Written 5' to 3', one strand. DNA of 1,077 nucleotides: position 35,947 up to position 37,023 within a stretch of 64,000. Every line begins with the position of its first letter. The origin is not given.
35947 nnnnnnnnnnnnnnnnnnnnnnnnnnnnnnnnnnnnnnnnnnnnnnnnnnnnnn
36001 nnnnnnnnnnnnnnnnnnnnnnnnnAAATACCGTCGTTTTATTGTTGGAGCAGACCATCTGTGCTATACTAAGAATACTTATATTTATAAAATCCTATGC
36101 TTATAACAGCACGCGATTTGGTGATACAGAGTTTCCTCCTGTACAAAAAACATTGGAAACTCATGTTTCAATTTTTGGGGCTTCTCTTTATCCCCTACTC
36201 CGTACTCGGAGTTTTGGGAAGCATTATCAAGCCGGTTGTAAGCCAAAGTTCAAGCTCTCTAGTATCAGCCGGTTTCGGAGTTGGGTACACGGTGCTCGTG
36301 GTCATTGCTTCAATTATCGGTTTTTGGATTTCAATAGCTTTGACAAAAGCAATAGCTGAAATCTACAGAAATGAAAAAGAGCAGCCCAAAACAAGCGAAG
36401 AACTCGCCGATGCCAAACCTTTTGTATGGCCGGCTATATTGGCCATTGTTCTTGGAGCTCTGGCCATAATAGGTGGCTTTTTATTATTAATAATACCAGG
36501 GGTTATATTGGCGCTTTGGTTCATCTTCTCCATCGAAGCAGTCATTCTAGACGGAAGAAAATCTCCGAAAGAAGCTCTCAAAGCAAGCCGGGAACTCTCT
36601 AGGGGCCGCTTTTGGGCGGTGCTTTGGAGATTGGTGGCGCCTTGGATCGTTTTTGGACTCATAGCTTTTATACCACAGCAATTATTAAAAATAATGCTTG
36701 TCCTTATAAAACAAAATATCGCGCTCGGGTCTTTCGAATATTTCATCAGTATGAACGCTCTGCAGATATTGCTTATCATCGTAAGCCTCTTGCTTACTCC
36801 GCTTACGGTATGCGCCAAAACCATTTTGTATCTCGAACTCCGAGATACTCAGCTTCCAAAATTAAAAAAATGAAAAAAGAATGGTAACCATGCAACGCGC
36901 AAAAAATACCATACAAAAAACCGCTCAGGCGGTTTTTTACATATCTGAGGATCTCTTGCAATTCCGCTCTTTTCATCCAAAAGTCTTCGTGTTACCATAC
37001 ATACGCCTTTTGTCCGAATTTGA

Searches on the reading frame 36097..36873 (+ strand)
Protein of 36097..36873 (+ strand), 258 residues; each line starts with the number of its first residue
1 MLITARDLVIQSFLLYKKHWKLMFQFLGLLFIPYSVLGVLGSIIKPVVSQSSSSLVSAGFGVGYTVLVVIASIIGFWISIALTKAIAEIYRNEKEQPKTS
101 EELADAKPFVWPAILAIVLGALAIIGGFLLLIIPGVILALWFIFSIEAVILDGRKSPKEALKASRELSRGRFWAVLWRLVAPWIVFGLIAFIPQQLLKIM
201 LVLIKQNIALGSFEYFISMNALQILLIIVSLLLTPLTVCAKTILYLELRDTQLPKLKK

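Call 4: search_protein_families(library=pfam, proteins=[window:36097-36873:+], max_evalue=0.01)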
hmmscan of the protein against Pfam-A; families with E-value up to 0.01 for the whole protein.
window:36097-36873:+ (258 aa): 1 family
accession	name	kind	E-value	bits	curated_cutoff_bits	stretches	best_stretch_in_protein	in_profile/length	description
PF10110.14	GPDPase_memb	-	1.4e-09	37.6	29.6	1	123-247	163-284/321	Membrane domain of glycerophosphoryl diester phosphodiesterase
